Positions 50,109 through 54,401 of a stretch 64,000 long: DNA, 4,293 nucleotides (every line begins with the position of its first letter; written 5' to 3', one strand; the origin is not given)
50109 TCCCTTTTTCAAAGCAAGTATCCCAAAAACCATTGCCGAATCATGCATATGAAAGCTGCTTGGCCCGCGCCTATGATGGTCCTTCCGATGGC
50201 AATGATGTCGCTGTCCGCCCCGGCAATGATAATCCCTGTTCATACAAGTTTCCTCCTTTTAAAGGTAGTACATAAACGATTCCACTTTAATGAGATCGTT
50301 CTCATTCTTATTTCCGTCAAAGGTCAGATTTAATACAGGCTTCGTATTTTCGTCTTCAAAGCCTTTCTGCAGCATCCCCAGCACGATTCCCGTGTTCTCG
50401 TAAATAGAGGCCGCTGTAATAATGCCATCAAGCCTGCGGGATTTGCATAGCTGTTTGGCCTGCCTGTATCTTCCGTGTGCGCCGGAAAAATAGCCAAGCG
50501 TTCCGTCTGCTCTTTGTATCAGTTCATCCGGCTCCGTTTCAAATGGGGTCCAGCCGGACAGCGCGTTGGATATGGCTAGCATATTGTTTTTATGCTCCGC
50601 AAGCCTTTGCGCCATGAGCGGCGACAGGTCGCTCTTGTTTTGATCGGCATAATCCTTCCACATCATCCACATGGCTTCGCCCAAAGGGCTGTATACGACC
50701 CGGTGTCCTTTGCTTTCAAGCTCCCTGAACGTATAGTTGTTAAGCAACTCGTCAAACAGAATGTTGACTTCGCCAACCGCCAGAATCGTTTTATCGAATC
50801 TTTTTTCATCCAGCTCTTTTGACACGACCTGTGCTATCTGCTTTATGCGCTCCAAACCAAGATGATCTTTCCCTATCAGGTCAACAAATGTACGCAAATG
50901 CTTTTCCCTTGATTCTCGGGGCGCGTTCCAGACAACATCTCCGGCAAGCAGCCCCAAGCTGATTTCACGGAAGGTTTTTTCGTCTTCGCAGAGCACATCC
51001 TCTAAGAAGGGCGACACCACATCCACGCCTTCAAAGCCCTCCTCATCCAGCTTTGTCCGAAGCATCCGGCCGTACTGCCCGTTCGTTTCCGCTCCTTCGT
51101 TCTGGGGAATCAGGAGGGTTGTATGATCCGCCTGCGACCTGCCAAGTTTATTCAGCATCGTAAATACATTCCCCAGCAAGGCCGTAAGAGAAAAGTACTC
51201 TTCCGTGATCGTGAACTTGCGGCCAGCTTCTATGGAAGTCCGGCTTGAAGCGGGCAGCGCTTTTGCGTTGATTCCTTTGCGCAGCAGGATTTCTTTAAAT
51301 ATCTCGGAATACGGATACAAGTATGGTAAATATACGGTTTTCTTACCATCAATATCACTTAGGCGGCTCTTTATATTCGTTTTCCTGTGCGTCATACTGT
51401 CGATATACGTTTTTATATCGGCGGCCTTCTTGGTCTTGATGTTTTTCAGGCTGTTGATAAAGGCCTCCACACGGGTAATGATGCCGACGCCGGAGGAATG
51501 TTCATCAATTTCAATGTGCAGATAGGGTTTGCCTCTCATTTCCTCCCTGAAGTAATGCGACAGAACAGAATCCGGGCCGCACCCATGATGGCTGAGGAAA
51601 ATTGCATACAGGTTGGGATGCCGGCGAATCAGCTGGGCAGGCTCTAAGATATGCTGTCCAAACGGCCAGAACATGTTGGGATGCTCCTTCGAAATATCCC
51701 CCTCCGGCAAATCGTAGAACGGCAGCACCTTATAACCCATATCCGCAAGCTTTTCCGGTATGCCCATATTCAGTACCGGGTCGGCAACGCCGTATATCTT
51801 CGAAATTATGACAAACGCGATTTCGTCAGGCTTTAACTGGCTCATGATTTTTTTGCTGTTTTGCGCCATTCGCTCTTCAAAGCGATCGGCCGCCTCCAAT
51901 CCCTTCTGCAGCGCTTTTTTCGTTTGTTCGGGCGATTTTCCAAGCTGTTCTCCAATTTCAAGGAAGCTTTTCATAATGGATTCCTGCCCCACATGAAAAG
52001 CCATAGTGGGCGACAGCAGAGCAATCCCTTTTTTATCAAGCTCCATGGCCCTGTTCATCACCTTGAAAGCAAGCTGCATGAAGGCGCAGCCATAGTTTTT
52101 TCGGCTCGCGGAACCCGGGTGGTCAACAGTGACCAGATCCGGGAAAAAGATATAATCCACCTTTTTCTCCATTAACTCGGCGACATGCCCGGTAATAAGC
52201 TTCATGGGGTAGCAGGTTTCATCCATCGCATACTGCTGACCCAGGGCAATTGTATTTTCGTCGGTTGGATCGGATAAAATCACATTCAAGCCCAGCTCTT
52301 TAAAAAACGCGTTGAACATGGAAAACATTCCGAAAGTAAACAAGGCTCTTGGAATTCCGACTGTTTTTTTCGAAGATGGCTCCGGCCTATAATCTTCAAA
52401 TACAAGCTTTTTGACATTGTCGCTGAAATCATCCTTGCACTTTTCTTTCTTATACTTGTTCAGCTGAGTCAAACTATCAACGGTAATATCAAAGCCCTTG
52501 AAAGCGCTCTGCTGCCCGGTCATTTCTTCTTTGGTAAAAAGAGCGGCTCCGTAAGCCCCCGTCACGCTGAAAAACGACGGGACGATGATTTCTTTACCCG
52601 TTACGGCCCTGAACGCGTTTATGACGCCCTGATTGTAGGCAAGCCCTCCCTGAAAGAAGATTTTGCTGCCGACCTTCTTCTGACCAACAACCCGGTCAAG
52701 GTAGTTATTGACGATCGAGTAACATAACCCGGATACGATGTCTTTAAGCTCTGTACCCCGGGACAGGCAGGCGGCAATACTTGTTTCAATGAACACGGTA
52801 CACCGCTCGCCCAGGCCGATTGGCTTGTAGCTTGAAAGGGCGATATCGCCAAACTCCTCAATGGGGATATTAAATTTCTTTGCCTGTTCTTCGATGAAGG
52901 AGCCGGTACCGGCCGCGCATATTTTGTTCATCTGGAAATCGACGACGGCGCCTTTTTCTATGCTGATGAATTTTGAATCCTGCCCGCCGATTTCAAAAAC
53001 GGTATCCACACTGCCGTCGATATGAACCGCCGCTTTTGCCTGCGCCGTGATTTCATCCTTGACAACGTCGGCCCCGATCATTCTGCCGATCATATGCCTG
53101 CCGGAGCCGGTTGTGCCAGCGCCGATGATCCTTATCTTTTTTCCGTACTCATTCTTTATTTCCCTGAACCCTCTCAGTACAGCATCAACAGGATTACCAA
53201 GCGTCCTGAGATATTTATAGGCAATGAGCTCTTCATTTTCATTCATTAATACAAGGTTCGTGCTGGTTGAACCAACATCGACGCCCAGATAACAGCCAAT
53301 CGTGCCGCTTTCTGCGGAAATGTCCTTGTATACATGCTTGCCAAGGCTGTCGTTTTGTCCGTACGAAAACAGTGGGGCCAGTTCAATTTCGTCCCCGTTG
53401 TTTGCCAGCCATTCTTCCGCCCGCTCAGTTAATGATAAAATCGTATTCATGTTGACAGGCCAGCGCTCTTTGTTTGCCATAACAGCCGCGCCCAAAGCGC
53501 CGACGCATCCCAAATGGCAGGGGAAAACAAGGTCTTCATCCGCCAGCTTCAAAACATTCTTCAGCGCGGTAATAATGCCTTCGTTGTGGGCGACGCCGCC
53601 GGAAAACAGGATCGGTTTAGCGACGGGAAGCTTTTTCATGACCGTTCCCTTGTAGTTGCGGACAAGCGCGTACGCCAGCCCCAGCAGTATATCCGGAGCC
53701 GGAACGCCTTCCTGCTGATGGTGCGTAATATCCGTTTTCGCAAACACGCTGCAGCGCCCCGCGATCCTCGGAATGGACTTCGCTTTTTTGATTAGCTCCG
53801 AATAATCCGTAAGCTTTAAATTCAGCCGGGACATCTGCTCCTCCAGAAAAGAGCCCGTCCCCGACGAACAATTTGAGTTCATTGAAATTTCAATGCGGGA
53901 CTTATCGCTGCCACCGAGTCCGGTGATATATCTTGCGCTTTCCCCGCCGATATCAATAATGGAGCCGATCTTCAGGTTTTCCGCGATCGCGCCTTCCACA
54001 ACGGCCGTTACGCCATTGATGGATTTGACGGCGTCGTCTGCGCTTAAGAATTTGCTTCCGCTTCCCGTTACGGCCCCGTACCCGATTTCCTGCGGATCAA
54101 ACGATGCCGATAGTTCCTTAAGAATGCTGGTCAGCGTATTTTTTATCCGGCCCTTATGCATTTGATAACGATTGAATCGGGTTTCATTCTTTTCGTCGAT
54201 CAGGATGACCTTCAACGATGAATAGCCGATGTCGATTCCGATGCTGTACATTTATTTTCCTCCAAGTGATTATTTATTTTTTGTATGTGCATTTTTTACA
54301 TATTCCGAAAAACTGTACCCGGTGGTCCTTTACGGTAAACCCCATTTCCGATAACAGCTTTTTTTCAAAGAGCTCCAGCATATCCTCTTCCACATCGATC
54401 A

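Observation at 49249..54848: Element-borne operon: Fur, a 1330-aa self-contained activase/dehydratase-like fusion, a His/Cys-rich SAM methyltransferase, and DtxR/MntR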

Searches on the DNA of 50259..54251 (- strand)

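Call 77: search_rna_families(sources=[L003, L084, L085, L086, L098, L099, L101], threshold=gathering)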
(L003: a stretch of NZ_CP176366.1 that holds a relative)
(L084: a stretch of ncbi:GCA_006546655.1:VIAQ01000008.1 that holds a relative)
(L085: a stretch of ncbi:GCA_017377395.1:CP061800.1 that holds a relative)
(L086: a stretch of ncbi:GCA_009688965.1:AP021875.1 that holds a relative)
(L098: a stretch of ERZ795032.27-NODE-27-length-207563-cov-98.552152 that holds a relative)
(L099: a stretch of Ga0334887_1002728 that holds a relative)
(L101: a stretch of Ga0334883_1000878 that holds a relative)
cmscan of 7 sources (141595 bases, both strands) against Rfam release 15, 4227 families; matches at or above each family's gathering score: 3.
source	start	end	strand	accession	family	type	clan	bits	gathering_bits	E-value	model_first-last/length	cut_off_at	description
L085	12754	12937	+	RF00174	Cobalamin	Cis-reg; riboswitch;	CL00101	113.1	31.5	3.4e-27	1-189/189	no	Cobalamin riboswitch aptamer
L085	5008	5191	+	RF00174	Cobalamin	Cis-reg; riboswitch;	CL00101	95.6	31.5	3.4e-22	1-189/189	no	Cobalamin riboswitch aptamer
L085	353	398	-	RF01687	Acido-Lenti-1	Gene; sRNA;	-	38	37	0.0001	1-46/46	no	Acido-Lenti-1 RNA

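Call 78: search_rna_families(sources=[L004, L006, L007, L009, L055, L138], threshold=gathering)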
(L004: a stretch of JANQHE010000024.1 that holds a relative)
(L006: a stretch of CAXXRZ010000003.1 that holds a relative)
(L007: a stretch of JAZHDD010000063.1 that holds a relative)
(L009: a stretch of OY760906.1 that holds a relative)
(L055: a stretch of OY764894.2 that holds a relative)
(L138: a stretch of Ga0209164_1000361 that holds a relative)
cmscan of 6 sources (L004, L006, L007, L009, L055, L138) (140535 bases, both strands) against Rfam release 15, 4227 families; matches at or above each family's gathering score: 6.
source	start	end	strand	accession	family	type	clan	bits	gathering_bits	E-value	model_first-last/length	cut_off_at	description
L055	23148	23332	+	RF00174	Cobalamin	Cis-reg; riboswitch;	CL00101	101.9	31.5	5.3e-24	1-189/189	no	Cobalamin riboswitch aptamer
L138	12631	12818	+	RF00174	Cobalamin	Cis-reg; riboswitch;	CL00101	93.4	31.5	1.4e-21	1-189/189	no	Cobalamin riboswitch aptamer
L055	20312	20494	-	RF00174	Cobalamin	Cis-reg; riboswitch;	CL00101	90.9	31.5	7.1e-21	1-189/189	no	Cobalamin riboswitch aptamer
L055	23656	23883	+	RF00174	Cobalamin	Cis-reg; riboswitch;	CL00101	87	31.5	9.3e-20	1-189/189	no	Cobalamin riboswitch aptamer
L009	7725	7798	+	RF00005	tRNA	Gene; tRNA;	CL00001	62.5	29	8.2e-11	1-71/71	no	tRNA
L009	7622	7684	+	RF00005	tRNA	Gene; tRNA;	CL00001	42.1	29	3.3e-05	6-65/71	no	tRNA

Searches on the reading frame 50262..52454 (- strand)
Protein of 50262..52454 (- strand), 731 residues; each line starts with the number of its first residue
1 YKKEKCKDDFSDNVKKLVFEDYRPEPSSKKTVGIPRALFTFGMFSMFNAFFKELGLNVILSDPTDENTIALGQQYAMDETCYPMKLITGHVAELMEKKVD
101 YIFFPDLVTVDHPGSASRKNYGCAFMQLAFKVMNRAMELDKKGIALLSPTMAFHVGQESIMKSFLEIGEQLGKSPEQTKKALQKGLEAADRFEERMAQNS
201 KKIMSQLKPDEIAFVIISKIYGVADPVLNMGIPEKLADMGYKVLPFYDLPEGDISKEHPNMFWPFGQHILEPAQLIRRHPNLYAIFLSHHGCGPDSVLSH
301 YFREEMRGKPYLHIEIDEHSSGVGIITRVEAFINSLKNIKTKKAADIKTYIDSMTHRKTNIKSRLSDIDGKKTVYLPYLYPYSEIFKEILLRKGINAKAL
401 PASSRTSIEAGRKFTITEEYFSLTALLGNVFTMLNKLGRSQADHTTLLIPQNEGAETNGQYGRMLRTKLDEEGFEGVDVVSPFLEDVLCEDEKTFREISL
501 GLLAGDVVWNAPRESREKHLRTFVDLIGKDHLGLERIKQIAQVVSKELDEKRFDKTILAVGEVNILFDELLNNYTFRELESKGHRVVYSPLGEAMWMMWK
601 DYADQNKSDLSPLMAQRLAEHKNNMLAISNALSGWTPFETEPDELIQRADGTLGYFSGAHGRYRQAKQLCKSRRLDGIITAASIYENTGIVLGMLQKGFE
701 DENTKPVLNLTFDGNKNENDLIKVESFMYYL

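Call 72: search_solved_structures(query=A3, max_evalue=1, show_alignments=4)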
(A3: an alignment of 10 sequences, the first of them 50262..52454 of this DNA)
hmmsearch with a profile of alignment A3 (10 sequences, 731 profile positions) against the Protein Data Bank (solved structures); distinct sequences matched with E-value up to 1: 2.
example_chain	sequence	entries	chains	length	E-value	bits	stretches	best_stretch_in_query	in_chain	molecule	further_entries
7uuw_G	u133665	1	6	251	0.45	11.9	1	519-598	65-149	Alpha-catenin-like protein hmp-1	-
3ffs_A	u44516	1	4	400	0.5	11.8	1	314-439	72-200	Inosine-5-monophosphate dehydrogenase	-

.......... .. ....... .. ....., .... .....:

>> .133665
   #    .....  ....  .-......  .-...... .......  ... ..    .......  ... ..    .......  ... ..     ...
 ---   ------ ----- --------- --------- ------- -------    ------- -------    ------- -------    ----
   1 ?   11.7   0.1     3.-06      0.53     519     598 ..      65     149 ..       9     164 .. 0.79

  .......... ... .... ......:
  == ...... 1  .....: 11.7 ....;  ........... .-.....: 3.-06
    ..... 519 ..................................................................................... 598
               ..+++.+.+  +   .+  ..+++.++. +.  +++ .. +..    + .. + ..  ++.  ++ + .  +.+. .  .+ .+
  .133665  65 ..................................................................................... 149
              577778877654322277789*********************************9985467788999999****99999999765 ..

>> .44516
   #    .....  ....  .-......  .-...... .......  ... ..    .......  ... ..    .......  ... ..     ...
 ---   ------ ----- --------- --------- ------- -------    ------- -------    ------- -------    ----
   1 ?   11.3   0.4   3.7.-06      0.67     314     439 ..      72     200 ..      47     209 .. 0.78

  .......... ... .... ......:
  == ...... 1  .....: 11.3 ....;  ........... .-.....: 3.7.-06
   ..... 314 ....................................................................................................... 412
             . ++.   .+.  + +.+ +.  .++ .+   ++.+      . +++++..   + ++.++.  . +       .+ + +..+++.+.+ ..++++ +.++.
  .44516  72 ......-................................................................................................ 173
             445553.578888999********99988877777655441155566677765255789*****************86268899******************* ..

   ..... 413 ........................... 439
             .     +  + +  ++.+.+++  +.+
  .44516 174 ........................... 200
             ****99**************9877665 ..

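Call 73: predict_structure(alignment_id=A3)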
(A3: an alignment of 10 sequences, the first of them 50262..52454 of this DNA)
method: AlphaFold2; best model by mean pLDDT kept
length: 731 residues; sequences in the alignment: 10
mean_pLDDT: 71.4   pTM: 0.68
mean pLDDT of the five models: 71.4, 70.3, 69.4, 64.0, 57.2
residues with pLDDT >= 90: 144; 70-90: 278; 50-70: 179; < 50: 130
segments of 3 or more residues with pLDDT < 50: 1-11, 78-80, 106-126, 151-156, 220-230, 245-267, 290-297, 348-360, 417-419, 453-459, 654-656, 688-692, 694-700, 716-718
pLDDT, mean of each block of 10 residues (from residue 1): 38 59 74 74 76 89 71 61 67 86 60 42 47 60 73 51 81 91 80 61 64 66 40 65 50 39 44 66 70 48 67 61 63 75 57 30 67 90 94 91 82 61 80 85 87 48 66 78 81 92 97 95 96 97 96 90 79 80 91 89 76 93 96 90 79 54 77 79 58 47 71 56 82 86
secondary structure, 60 per line:
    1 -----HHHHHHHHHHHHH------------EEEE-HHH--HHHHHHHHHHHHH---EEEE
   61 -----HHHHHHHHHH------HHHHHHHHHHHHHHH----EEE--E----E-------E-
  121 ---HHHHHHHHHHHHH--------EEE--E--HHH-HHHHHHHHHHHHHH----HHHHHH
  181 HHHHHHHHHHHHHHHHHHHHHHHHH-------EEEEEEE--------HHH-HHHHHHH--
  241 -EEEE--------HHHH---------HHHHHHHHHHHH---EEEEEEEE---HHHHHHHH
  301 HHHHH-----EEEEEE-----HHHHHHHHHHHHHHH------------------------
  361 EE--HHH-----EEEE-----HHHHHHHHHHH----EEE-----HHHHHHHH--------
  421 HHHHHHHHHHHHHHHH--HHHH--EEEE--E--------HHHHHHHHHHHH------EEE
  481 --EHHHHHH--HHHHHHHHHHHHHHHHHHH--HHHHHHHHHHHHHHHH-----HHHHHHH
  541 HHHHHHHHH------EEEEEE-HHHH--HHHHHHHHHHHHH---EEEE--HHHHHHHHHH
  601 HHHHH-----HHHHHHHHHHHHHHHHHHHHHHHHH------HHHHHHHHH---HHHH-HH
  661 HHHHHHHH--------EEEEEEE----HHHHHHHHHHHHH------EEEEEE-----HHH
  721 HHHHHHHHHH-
elements in order (helices of 4 or more, strands of 3 or more residues): H6-18 E31-34 H41-53 E57-60 H66-75 H82-96 E101-103 H124-136 E145-147 H157-170 H175-205 E213-219 H232-238 E242-245 H254-257 H267-278 E282-289 H293-305 E311-316 H322-336 E373-376 H382-392 E397-399 H405-412 H421-436 H439-442 E445-448 H460-471 E478-480 H484-489 H492-510 H513-528 H534-549 E556-561 H563-566 H569-581 E585-588 H591-605 H611-635 H642-650 H654-657 H659-668 E677-683 H688-700 E707-712 H718-730

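Call 75: fold_search(model_id=the predicted structure, library=pdb)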
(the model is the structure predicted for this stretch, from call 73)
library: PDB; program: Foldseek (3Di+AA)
matches with E <= 10: 1145; with E <= 0.001: 7
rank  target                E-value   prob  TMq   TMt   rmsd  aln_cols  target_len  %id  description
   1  7yyl_D                3.3e-06  1.00  0.27  0.43  10.6       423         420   16  nucleotide-free DCCP:DCCP-R complex (released 2022-12-28)
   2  7yyl_B                5.8e-06  1.00  0.27  0.44  10.7       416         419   15  nucleotide-free DCCP:DCCP-R complex (released 2022-12-28)
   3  7yyl_A                6.4e-06  1.00  0.26  0.42  10.1       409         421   14  nucleotide-free DCCP:DCCP-R complex (released 2022-12-28)
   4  7yzm_A                1.9e-05  1.00  0.25  0.40  10.5       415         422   15  MgADPNP-bound DCCP:DCCP-R complex (released 2022-12-28)
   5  6eno                  3.6e-05  1.00  0.25  0.41  10.4       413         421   15  Double cubane cluster oxidoreductase (released 2018-03-14)
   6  8s02_B                5.7e-04  1.00  0.27  0.45   8.8       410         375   14  BzdNO-benzoyl-CoA complex (released 2025-03-05)
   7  7me2_A                6.0e-04  0.99  0.15  0.31  13.8       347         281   10  YfeA oligomer crystal 2, form 2 (released 2021-08-25)
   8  9g87_A                3.9e-03  0.99  0.24  0.36  11.8       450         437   10  3-methylbenzoyl-CoA reductase from Thauera chlorobenzoica (subunits MbdON ) (released 2026-02-04)
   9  8i4y_A                5.0e-03  0.69  0.18  0.09  20.5       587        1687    8  CalA3 complex structure with amidation product (released 2023-02-22)
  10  3w0l_B                6.5e-03  0.33  0.14  0.16  24.9       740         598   10  The crystal structure of Xenopus Glucokinase and Glucokinase Regulatory Protein complex (released 2013-07-17)
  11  4bb9                  7.9e-03  0.57  0.14  0.16  19.9       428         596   11  Crystal structure of glucokinase regulatory protein complexed to fructose-1-phosphate (released 2013-05-15)
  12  1ezz_A                9.2e-03  0.51  0.11  0.23  20.7       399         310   10  CRYSTAL STRUCTURE OF E. COLI ASPARTATE TRANSCARBAMOYLASE P268A MUTANT IN THE T-STATE (released 2000-11-22)
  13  2yfk_B                9.2e-03  0.28  0.10  0.17  26.6       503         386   10  Crystal structure of a putative transcarbamoylase from Enterococcus faecalis (released 2012-05-02)
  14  7kus                  1.0e-02  0.15  0.11  0.12  26.3       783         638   12  Crystal Structure of Danio rerio Histone Deacetylase 10 H137A Mutant in Complex with N8-Acetylspermidine (Tetrahedral In (released 2021-02-03)
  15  1tjy                  1.5e-02  0.72  0.12  0.23  15.2       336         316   12  Crystal Structure of Salmonella typhimurium AI-2 receptor LsrB in complex with R-THMF (released 2004-09-28)
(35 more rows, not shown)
